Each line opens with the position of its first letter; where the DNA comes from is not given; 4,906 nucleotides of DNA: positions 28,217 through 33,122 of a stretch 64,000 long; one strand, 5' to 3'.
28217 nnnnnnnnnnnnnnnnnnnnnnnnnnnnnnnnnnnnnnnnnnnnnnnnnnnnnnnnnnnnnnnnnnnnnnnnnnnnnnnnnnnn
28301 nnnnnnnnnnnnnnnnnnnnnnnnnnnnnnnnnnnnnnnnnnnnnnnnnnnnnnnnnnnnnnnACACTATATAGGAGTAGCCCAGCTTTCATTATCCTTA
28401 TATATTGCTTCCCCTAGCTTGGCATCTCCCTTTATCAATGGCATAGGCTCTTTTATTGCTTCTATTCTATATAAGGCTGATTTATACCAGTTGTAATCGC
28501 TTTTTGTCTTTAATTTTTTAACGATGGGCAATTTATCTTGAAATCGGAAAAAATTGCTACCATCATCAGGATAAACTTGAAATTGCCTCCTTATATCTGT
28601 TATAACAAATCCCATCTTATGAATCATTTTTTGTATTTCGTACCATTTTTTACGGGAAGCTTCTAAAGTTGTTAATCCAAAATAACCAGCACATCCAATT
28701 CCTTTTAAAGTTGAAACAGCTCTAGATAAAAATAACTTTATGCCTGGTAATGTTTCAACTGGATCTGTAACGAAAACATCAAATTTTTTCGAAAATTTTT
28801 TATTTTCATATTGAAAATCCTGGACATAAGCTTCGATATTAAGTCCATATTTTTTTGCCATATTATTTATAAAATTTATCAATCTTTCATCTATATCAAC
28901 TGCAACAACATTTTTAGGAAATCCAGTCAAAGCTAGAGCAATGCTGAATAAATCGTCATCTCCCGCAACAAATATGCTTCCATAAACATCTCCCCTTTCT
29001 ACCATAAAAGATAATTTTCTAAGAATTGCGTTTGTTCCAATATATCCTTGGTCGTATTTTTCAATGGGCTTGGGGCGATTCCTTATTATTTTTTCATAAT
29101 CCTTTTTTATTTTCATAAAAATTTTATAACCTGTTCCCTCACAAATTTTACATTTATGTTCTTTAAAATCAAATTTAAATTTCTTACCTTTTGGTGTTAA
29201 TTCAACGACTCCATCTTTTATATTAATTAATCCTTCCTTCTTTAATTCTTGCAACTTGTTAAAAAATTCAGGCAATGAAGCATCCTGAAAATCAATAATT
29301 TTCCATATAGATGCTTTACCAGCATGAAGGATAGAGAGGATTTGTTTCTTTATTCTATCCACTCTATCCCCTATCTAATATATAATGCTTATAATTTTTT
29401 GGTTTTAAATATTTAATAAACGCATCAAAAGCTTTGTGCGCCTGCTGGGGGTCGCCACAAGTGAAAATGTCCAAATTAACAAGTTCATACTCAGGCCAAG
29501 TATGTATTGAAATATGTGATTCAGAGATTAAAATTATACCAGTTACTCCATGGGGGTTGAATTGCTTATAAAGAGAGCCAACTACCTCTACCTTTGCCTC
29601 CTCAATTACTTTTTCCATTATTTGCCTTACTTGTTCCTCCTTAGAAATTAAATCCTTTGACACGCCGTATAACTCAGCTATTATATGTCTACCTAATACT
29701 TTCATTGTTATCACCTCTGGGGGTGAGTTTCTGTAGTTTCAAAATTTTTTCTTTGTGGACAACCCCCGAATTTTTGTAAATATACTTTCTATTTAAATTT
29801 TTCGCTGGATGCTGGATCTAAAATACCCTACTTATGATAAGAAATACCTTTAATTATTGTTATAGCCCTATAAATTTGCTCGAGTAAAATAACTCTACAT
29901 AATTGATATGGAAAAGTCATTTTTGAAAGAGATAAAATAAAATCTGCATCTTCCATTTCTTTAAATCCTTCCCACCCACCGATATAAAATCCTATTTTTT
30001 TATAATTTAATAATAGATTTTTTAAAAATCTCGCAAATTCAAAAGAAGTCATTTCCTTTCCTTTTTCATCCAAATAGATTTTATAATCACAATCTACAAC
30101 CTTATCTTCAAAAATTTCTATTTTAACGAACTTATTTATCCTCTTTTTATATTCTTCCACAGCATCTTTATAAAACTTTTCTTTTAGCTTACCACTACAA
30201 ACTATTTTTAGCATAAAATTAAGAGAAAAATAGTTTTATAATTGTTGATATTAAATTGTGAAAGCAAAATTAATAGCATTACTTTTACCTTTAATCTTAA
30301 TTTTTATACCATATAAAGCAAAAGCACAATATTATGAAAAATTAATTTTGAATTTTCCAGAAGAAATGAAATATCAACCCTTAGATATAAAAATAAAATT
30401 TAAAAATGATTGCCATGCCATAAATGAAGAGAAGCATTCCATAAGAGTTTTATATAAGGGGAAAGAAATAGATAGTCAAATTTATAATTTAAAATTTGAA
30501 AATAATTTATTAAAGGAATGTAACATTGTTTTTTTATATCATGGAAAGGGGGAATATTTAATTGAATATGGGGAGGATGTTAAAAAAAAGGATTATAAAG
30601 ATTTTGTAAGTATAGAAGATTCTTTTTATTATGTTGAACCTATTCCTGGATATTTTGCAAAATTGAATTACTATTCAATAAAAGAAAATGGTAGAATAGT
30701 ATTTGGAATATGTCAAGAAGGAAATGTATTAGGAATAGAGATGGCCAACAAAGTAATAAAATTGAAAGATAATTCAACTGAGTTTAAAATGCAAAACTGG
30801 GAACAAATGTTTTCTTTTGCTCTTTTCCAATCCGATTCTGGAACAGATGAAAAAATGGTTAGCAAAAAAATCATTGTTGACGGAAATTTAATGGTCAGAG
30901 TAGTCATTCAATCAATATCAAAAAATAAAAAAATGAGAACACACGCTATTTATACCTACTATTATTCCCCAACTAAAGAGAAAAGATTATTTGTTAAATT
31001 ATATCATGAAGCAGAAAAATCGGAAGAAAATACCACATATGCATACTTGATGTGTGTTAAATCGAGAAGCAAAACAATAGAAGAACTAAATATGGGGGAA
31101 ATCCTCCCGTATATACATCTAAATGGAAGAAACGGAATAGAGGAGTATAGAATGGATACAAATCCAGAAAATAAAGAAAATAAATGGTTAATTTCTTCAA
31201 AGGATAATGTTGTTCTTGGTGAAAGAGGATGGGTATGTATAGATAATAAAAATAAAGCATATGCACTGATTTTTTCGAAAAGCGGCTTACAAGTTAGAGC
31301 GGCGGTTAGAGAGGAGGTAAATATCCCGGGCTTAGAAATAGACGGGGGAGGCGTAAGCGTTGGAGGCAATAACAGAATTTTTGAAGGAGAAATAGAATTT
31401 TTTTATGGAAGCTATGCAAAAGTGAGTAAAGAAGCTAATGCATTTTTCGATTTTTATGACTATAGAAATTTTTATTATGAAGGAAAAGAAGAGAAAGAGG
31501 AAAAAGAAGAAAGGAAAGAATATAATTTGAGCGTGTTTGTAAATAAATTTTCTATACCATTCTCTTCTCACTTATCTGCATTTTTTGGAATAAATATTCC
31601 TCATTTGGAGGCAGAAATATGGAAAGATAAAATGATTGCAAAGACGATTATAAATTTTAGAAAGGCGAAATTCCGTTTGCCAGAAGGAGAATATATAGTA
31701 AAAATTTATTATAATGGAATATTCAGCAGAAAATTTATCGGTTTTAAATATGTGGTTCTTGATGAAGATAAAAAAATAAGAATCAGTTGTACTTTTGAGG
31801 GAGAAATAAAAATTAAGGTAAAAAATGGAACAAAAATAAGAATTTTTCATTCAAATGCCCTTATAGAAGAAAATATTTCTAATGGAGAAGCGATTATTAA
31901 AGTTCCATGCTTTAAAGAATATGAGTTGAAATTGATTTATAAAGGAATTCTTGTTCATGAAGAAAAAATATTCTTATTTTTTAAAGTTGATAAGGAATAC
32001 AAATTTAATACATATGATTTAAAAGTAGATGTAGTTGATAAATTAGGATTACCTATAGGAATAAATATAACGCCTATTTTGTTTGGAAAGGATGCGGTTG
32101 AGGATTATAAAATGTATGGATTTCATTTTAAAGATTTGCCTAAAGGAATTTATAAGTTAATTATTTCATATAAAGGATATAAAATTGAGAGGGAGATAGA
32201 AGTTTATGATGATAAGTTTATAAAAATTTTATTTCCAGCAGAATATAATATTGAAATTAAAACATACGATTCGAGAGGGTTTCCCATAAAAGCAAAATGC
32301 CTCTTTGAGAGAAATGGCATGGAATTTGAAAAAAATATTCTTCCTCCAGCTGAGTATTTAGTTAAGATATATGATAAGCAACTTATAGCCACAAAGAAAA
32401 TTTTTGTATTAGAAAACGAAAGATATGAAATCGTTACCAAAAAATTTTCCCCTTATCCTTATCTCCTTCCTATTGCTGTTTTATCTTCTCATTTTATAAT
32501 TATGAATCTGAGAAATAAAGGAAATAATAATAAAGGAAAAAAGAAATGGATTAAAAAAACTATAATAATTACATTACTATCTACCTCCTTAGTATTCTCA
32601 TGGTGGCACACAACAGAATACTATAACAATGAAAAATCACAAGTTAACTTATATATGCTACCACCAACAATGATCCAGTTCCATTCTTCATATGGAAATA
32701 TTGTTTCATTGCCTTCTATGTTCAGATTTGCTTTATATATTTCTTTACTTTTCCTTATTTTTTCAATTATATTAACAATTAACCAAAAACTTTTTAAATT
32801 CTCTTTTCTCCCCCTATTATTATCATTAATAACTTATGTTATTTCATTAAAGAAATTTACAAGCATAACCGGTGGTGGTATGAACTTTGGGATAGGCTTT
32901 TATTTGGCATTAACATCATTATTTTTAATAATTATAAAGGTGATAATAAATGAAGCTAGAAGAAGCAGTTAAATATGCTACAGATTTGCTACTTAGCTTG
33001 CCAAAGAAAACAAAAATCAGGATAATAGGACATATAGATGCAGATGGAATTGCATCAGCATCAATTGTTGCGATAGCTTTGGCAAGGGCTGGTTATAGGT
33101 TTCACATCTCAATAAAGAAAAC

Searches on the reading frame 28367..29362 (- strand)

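Call 38: search_protein_families(library=pfam, proteins=[window:28367-29362:-], max_evalue=0.000001)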
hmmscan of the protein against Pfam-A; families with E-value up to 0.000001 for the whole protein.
window:28367-29362:- (331 aa): 1 family
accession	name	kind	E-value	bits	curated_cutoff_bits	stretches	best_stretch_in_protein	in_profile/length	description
PF01861.22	BpsA_C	-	7e-87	291.1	27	1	85-327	2-242/243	Branched-chain polyamine synthase A C-terminal domain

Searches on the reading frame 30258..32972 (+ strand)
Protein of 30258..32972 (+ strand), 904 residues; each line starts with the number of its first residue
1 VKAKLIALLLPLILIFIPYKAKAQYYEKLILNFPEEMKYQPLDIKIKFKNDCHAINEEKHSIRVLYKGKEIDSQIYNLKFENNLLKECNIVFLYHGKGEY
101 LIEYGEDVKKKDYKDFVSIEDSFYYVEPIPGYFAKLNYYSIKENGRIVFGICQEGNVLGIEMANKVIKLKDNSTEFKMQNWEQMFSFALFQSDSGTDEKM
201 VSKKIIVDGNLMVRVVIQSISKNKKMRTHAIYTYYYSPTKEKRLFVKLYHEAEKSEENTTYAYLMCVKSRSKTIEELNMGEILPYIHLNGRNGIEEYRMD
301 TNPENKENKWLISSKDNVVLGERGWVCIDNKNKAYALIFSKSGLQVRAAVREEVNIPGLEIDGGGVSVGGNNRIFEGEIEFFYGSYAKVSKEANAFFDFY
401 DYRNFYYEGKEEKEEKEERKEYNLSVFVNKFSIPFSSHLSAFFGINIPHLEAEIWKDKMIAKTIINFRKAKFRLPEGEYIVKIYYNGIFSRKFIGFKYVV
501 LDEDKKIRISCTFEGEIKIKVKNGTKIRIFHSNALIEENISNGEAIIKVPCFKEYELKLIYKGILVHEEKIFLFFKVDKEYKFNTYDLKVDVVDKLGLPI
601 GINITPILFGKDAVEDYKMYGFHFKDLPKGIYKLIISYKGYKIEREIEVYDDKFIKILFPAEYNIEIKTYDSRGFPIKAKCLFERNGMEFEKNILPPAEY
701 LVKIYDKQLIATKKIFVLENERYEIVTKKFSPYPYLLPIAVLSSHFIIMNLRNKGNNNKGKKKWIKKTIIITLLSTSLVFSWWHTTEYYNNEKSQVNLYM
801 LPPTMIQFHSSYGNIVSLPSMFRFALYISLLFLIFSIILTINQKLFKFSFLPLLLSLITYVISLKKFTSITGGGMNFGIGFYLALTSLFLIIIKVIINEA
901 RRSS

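Call 38: search_protein_families(library=pfam, proteins=[window:30258-32972:+], max_evalue=0.000001)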
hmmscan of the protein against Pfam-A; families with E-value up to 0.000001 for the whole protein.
window:30258-32972:+ (904 aa): 0 families

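Call 51: search_protein_families(library=pfam, proteins=[window:30258-32972:+], max_evalue=0.05)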
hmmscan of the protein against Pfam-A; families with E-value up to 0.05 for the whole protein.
window:30258-32972:+ (904 aa): 1 family
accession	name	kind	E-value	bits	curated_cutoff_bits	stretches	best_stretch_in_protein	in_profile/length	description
PF13715.12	CarbopepD_reg_2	-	0.031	14.7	32.2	0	622-657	36-72/88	CarboxypepD_reg-like domain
